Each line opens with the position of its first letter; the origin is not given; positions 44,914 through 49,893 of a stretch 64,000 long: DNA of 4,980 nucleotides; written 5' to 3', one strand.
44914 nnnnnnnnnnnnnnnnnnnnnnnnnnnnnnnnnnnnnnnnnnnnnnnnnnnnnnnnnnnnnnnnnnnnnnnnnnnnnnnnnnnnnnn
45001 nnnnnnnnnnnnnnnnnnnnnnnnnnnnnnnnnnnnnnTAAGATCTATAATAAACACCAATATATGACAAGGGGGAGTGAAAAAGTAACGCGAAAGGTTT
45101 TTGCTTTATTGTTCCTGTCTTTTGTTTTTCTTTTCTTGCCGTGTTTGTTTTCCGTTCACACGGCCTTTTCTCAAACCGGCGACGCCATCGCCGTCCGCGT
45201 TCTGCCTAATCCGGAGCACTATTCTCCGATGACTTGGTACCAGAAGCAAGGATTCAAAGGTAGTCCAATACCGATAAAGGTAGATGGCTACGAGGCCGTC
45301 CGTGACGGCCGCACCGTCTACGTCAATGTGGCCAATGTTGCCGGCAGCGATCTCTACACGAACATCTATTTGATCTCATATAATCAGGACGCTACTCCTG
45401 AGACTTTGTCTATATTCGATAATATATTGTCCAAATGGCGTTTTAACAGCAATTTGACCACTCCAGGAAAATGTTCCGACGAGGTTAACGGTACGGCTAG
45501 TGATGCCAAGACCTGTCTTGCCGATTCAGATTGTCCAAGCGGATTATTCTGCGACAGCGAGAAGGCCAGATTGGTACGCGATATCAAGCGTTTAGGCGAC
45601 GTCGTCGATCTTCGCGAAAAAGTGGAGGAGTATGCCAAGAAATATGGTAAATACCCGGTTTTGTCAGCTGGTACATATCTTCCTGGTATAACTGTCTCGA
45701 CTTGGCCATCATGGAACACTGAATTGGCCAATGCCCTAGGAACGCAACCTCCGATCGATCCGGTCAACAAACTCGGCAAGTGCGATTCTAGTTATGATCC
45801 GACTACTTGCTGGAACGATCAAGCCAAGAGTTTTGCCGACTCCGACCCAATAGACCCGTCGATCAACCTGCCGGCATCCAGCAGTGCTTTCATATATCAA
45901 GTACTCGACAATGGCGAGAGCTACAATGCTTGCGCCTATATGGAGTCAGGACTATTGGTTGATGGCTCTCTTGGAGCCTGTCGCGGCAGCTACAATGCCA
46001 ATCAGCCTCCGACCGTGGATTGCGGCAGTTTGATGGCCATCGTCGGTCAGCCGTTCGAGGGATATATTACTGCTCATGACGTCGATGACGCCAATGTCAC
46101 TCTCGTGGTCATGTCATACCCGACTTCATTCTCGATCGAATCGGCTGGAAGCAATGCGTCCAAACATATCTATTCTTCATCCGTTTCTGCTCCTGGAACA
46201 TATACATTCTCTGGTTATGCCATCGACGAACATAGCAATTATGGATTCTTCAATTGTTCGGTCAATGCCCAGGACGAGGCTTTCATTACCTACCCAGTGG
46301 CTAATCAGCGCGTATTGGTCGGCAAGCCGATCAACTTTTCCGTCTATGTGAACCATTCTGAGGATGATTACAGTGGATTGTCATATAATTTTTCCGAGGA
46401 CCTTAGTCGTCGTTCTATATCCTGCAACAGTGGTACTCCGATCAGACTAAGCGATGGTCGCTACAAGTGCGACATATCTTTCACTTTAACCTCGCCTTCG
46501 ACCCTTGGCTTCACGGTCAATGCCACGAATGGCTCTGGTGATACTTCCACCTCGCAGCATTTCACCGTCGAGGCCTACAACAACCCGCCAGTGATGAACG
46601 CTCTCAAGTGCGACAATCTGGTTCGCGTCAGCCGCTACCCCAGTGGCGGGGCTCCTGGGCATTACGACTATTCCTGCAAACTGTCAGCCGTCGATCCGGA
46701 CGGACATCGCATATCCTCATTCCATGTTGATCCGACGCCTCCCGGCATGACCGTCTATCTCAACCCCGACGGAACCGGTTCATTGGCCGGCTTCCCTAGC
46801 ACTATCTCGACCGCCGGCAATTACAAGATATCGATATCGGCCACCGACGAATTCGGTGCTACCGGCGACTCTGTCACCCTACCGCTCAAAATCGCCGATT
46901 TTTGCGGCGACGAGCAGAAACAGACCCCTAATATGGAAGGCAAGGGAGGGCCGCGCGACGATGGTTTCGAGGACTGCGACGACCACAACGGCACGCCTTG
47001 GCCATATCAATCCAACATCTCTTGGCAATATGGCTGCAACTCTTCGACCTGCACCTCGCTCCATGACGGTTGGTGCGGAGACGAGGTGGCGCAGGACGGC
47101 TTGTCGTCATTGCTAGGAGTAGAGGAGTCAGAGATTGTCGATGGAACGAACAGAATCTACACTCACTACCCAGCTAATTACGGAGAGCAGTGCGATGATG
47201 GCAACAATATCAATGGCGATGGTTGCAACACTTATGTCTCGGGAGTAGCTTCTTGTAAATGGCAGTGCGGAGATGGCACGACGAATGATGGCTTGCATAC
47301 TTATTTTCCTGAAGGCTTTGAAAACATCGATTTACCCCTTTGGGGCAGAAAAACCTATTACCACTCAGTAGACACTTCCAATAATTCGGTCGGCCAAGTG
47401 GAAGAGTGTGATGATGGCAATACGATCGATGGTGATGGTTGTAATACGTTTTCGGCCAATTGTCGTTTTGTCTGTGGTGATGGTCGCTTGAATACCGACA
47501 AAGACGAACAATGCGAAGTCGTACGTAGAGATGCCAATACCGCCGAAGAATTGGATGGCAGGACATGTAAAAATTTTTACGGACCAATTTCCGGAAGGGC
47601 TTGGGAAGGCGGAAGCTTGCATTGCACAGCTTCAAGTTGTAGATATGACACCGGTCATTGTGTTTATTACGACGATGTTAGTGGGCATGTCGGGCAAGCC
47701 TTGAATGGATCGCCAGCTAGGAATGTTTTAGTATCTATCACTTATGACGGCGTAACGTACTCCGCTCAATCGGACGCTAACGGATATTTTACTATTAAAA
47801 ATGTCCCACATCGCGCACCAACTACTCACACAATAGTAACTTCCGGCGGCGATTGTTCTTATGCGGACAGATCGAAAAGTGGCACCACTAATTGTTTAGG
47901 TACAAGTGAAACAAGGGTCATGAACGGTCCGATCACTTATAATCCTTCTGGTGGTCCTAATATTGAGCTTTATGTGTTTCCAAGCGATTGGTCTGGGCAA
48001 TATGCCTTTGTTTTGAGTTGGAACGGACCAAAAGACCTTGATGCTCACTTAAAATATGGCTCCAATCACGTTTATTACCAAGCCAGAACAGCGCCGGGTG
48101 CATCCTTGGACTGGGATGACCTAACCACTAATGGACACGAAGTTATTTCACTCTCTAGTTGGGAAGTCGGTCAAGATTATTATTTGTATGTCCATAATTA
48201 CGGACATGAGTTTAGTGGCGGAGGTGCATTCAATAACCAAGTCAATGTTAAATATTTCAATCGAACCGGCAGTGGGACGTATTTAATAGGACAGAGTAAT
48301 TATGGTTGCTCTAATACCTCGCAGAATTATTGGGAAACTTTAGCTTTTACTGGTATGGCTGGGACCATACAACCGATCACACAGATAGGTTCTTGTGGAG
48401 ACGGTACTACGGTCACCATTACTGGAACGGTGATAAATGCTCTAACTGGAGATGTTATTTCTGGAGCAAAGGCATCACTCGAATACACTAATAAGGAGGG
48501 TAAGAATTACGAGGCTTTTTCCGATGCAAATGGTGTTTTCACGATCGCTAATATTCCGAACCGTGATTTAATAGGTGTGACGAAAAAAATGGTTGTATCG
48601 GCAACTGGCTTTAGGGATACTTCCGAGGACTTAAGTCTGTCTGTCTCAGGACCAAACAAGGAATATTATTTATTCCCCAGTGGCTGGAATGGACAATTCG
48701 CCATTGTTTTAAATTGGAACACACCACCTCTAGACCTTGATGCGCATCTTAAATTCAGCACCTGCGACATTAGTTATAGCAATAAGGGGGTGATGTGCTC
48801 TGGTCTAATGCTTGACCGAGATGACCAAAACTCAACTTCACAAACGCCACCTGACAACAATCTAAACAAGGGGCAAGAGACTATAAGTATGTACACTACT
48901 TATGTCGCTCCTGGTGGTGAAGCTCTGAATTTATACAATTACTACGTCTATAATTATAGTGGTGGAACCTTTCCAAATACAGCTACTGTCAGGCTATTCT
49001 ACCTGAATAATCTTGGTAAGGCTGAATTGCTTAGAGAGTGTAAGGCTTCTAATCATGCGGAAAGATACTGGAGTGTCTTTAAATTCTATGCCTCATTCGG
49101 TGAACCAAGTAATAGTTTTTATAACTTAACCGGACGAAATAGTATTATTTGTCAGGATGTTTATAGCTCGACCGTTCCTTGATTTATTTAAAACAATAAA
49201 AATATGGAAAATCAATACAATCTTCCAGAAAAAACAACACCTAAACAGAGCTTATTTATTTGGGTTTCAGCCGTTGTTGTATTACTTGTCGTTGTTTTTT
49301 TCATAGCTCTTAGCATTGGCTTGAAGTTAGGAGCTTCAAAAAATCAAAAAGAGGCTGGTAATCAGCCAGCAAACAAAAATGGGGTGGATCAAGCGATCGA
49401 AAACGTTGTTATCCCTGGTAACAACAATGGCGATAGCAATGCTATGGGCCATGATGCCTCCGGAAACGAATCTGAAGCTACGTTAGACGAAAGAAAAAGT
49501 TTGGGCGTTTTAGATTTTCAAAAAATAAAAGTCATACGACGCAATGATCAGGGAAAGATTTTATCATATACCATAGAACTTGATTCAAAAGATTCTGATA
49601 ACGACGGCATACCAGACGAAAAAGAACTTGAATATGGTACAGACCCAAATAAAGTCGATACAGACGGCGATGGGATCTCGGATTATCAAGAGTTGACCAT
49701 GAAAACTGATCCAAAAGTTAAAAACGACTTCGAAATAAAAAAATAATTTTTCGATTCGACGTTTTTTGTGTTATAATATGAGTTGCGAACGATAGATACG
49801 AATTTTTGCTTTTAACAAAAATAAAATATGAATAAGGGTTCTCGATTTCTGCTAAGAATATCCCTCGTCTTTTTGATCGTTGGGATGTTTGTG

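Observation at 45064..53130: Two tandem giant surface-protein genes share a 1.9 kb 5' module but carry unrelated C-terminal tips, a candidate recombinational surface-variation cassette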

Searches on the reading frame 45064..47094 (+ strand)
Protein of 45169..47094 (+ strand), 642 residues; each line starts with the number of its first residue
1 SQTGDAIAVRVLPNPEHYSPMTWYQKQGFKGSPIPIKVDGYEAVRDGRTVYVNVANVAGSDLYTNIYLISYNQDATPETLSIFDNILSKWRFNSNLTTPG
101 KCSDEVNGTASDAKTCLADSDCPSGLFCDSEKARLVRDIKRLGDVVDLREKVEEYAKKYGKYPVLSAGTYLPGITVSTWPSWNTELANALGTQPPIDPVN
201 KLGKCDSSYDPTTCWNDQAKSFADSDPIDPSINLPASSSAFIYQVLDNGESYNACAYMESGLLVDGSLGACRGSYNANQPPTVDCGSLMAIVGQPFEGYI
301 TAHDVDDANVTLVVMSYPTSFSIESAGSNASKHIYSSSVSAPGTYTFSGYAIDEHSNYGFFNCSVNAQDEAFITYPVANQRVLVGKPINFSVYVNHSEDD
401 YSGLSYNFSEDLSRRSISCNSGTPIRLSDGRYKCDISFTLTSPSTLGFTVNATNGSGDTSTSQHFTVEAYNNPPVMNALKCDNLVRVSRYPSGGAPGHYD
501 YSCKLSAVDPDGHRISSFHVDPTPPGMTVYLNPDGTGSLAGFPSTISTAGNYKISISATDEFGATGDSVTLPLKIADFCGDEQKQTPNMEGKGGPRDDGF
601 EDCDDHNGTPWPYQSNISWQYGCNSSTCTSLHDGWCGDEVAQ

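Call 18: find_related_loci(query=window:45169-47094:+, collection=genome_contigs, flank=10000)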
Query window:45169-47094:+ (642 aa) in genome_contigs; peptide patterns used: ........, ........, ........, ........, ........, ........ (x = any residue, [..] = any of these).
83 stretches matched a pattern; 1 encode a relative of the query (tblastn E <= 1e-3); 1 distinct loci.
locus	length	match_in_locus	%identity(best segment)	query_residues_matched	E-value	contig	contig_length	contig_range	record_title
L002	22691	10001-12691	55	1-642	0e+0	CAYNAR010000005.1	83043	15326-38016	MAG TPA_asm: uncultured Gammaproteobacteria bacterium isolate SRP263991_co2_512 genome assembly, contig: NODE_132_length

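Call 19: find_related_loci(query=window:45169-47094:+, collection=metagenome_contigs, flank=10000)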
Query window:45169-47094:+ (642 aa) in metagenome_contigs; peptide patterns used: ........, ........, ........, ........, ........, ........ (x = any residue, [..] = any of these).
110 stretches matched a pattern, but none encodes a relative of the query by tblastn (E <= 1e-3).

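Call 21: find_related_loci(query=A1, collection=metagenome_contigs, flank=10000)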
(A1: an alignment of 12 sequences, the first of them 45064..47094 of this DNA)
Query A1 (677 aa) in metagenome_contigs; peptide patterns used: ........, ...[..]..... (x = any residue, [..] = any of these).
210 stretches matched a pattern; 178 encode a relative of the query (tblastn E <= 1e-3); the best 80 are kept; 80 distinct loci.
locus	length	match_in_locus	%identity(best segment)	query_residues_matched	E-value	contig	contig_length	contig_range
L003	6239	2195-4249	39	11-677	3e-140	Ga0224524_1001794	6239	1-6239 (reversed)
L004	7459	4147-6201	39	11-677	8e-140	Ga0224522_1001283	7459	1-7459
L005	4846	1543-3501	39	7-677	5e-136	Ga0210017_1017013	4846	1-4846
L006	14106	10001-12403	41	5-677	7e-131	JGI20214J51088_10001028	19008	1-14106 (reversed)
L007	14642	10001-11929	37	7-677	5e-119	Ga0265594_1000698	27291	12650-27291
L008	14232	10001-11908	37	7-677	4e-117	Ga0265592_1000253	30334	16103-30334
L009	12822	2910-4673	36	6-639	2e-115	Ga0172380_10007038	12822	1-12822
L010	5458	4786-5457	77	10-236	2e-113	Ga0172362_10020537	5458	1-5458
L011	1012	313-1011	76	1-236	5e-125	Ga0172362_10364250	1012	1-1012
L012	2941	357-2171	38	20-612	2e-115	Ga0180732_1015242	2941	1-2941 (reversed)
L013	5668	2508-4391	36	28-642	3e-111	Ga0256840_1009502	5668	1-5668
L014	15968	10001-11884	35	7-638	2e-107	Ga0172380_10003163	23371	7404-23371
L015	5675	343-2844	51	11-677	3e-107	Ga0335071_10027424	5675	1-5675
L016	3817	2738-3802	48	22-359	3e-105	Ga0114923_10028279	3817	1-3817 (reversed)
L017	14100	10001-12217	33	1-677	5e-101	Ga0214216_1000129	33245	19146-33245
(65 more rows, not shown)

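Call 42: predict_structure(alignment_id=A4)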
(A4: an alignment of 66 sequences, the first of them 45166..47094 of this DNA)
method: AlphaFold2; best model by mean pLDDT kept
length: 643 residues; sequences in the alignment: 66
mean_pLDDT: 88.0   pTM: 0.57
mean pLDDT of the five models: 88.0, 86.7, 86.2, 85.3, 84.7
residues with pLDDT >= 90: 376; 70-90: 219; 50-70: 45; < 50: 3
segments of 3 or more residues with pLDDT < 50: 1-3
pLDDT, mean of each block of 10 residues (from residue 1): 64 94 96 95 94 91 90 81 90 90 78 79 90 93 95 95 82 90 92 93 88 86 82 86 92 92 75 69 84 87 82 96 92 93 94 89 91 85 90 91 94 79 88 93 92 94 91 86 88 62 91 91 93 96 83 96 93 93 91 93 92 85 89 70 54
secondary structure, 60 per line:
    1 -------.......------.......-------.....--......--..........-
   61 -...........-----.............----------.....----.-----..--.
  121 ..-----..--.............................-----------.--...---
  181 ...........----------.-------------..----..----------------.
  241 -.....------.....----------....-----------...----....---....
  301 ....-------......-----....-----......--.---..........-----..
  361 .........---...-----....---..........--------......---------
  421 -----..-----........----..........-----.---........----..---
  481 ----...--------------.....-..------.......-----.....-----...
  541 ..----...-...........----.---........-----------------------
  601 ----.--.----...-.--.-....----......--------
elements in order: E8-14 H21-27 E35-39 E42-47 E50-59 E62-72 H78-90 E101-105 H132-160 E175-177 H181-191 E242-246 E253-257 E283-285 E290-293 E297-304 E312-317 E323-326 E332-337 E344-353 E359-369 E373-375 E381-384 E388-397 E406-411 E433-440 E445-454 E464-471 E485-487 E502-506 E516-522 E528-532 E538-542 E551-561 E570-577 E622-625 E630-635

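Call 44: fold_search(model_id=the predicted structure, library=pdb)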
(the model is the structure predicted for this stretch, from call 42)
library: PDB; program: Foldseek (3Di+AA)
matches with E <= 10: 1990; with E <= 0.001: 1126
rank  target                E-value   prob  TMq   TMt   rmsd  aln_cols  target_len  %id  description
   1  5iry_A                2.7e-13  1.00  0.16  0.18  29.6       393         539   11  Crystal structure of human Desmocollin-1 ectodomain (released 2016-06-22)
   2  4aq1_A                1.5e-12  1.00  0.14  0.13  23.8       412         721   14  Structure of the SbsB S-layer protein of Geobacillus stearothermophilus PV72p2 in complex with nanobody KB6 (released 2012-06-13)
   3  4aq1_C                4.9e-12  1.00  0.14  0.14  23.0       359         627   15  Structure of the SbsB S-layer protein of Geobacillus stearothermophilus PV72p2 in complex with nanobody KB6 (released 2012-06-13)
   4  5erp_B                6.4e-12  1.00  0.14  0.18  28.4       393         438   14  Crystal structure of human Desmocollin-2 ectodomain fragment EC2-5 (released 2016-06-15)
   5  6dms                  6.8e-12  1.00  0.15  0.14  14.0       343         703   14  Endo-fucoidan hydrolase MfFcnA4_H294Q from glycoside hydrolase family 107 (released 2018-10-03)
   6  6dlh                  1.1e-11  1.00  0.15  0.14  14.0       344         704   14  Endo-fucoidan hydrolase MfFcnA4 from glycoside hydrolase family 107 (released 2018-10-03)
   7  3b43                  1.1e-11  1.00  0.14  0.15  26.7       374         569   11  I-band fragment I65-I70 from titin (released 2008-01-22)
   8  7a7d_a                1.2e-11  1.00  0.15  0.17  36.4       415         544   14  Cadherin fit into cryo-ET map (released 2020-12-23)
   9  5erp_A                1.2e-11  1.00  0.15  0.19  29.6       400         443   13  Crystal structure of human Desmocollin-2 ectodomain fragment EC2-5 (released 2016-06-15)
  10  9ijj_h                1.3e-11  1.00  0.20  0.10  31.3       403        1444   12  In situ structure of the central apparatus in mouse sperm axoneme. (released 2025-06-04)
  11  2rik                  2.0e-11  1.00  0.15  0.28  22.2       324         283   13  I-band fragment I67-I69 from titin (released 2008-01-22)
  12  6zr7_AAA              2.0e-11  1.00  0.16  0.27  18.7       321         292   16  X-ray structure of human Dscam Ig7-Ig9 (released 2020-12-30)
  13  5szm_A                2.5e-11  1.00  0.16  0.22  36.7       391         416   11  Protocadherin gamma A8 extracellular cadherin domains 1-4 (released 2016-10-19)
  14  2rjm                  3.2e-11  1.00  0.15  0.27  21.4       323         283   11  3Ig structure of titin domains I67-I69 E-to-A mutated variant (released 2008-01-22)
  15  6eg0_B                3.6e-11  1.00  0.12  0.22  22.6       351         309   13  Crystal structure of Dpr4 Ig1-Ig2 in complex with DIP-Eta Ig1-Ig3 (released 2018-11-28)
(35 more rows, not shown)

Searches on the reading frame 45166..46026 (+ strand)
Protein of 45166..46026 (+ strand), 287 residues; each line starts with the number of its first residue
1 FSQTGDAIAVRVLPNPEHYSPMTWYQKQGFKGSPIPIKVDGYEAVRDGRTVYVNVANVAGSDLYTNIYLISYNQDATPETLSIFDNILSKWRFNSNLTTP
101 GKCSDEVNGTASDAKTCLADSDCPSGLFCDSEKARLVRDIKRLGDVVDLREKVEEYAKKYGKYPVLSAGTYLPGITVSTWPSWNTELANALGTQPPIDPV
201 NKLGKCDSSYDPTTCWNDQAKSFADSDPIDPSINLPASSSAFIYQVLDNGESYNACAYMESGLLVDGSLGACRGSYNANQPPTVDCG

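Call 48: search_solved_structures(query=window:45166-46026:+, max_evalue=1)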
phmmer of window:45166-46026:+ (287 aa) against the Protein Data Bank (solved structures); distinct sequences matched with E-value up to 1: 5.
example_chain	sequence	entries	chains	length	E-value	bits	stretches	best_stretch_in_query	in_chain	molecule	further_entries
7y4a_A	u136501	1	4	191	0.21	14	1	25-75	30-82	Rho-related GTP-binding protein RhoG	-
6uka_A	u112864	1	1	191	0.22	14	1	25-75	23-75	Rho-related GTP-binding protein RhoG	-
8xm7_D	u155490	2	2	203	0.45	12.9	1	25-75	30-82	Rho-related GTP-binding protein RhoG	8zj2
9lx0_C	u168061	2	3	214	0.51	12.8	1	25-75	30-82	Rho-related GTP-binding protein RhoG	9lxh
8rdg_A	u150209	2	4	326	0.9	12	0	10-84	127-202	SDR family NAD(P)-dependent oxidoreductase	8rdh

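Call 52: predict_structure(alignment_id=A5)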
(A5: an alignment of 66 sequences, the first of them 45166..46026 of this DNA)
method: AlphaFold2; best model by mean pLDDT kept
length: 287 residues; sequences in the alignment: 66
mean_pLDDT: 89.6   pTM: 0.87
mean pLDDT of the five models: 89.6, 89.1, 88.3, 87.5, 86.5
residues with pLDDT >= 90: 217; 70-90: 43; 50-70: 14; < 50: 13
segments of 3 or more residues with pLDDT < 50: 1-3, 277-285
pLDDT, mean of each block of 10 residues (from residue 1): 68 95 97 97 97 94 93 91 94 94 84 83 94 95 96 98 91 95 96 94 94 95 89 89 95 94 74 59 48
secondary structure, 60 per line:
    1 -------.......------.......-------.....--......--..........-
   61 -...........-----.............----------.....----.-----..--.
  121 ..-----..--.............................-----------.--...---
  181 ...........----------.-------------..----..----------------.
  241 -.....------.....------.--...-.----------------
elements in order: E8-14 H21-27 E35-39 E42-47 E50-59 E62-72 H78-90 E101-105 H132-160 E175-177 H181-191 E242-246 E253-257

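Call 94: search_protein_representatives(protein=window:45166-46026:+)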
Query: 287 residues. Proteins with E-value up to 0.001 (for the whole library): 1457; up to 1e-10: 1362; up to 1e-30: 797. The best 150 are listed.
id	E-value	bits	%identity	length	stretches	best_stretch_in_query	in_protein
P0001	7.6e-194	658.9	100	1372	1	1-287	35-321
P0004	2.2e-165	565.5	84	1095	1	2-287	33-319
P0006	2.8e-117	407.6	59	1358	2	54-287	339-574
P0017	1.4e-103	362.6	60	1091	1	1-287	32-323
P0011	7.1e-102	357.0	58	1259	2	114-287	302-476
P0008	6.4e-100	350.6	54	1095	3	60-287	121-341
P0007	6.2e-99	347.4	56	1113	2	4-287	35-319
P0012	1.3e-98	346.4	57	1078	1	5-287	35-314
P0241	1.1e-94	333.4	55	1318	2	61-287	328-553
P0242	3.7e-94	331.7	56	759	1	4-276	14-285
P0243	4.4e-94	331.5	55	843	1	4-279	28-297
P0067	5.4e-94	331.2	55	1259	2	103-284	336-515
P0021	2.8e-93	328.8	51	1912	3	115-287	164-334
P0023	5.2e-93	327.9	60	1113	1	5-287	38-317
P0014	6.0e-93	327.7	57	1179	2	63-287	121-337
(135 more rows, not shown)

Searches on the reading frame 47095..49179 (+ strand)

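Call 78: search_protein_families(library=pfam, proteins=[window:47095-49179:+], max_evalue=5)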
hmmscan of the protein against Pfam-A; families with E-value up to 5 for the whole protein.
window:47095-49179:+ (695 aa): 6 families
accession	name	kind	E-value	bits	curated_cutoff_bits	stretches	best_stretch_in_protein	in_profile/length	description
PF13620.12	CarboxypepD_reg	-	2.2e-15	57.2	32.3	2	441-519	1-73/82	Carboxypeptidase regulatory-like domain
PF13715.12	CarbopepD_reg_2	-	1.2e-09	38.5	32.2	2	195-250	1-51/88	CarboxypepD_reg-like domain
PF13948.11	DUF4215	-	2.5e-06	28.1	27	2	29-45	28-44/47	Domain of unknown function (DUF4215)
PF20598.4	DUF6795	-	0.018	15.8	27.4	0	458-487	15-46/103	Domain of unknown function (DUF6795)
PF14686.12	fn3_3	-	0.045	14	24.4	1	213-237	16-42/75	Polysaccharide lyase family 4, domain II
PF12985.13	DUF3869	-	1.5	9.5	24.5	1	439-467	5-37/85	Domain of unknown function (DUF3869)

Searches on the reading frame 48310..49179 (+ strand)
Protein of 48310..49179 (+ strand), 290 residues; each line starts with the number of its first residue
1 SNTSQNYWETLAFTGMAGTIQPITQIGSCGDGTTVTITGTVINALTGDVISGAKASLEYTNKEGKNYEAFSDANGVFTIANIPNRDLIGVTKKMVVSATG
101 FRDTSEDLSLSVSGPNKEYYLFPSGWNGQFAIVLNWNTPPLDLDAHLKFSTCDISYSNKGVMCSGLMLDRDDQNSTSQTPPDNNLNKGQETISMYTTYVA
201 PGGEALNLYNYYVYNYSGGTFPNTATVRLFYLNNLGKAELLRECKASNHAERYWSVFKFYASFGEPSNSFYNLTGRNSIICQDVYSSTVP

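Call 86: find_homologous_proteins(query=window:48310-49179:+, max_evalue=0.00001)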
Query window:48310-49179:+: 945 candidates shared short words with the query, none scored E <= 0.00001.

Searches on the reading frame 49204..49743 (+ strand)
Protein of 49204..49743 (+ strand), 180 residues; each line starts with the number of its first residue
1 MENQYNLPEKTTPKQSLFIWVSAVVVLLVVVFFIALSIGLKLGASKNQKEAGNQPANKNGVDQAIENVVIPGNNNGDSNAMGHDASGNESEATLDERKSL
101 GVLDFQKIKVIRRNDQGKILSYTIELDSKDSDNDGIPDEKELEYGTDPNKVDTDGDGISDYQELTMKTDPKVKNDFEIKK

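Call 5: search_protein_families(library=pfam, proteins=[window:49204-49743:+], max_evalue=0.01)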
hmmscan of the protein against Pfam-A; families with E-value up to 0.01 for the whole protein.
window:49204-49743:+ (180 aa): 2 families
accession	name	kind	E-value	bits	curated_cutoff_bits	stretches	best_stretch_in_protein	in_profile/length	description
PF18884.5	TSP3_bac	-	3.9e-17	62.2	25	2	152-171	1-20/22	Bacterial TSP3 repeat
PF03495.19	Binary_toxB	-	0.0018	18.9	25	0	143-174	39-70/78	Clostridial binary toxin B/anthrax toxin PA Ca-binding domain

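Call 41: search_protein_families(library=ncbifam, proteins=[window:49204-49743:+], max_evalue=0.01)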
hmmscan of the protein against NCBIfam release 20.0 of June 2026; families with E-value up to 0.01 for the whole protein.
window:49204-49743:+ (180 aa): 2 families
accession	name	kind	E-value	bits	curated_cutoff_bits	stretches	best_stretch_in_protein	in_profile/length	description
NF047639.1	throspo3_MtsD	equivalog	7.2e-07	27.7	800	1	130-173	482-530/651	cell-cell cohesion protein MtsD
NF033765.2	gliding_CglD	equivalog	3.6e-06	25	400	1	128-165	264-301/1124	adventurous gliding motility lipoprotein CglD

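Call 81: find_encoding_contigs(protein=window:49204-49743:+, flank=10000, max_places=6)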
Protein window:49204-49743:+ (180 aa): 1 contig read that carries it; 1 place shown.
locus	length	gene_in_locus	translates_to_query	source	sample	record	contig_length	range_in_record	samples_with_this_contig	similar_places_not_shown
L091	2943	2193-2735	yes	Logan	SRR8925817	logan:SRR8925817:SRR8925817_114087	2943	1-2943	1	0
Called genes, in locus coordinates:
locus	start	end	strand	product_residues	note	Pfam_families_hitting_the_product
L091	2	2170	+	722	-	?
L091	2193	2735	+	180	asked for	PF18884:TSP3_bac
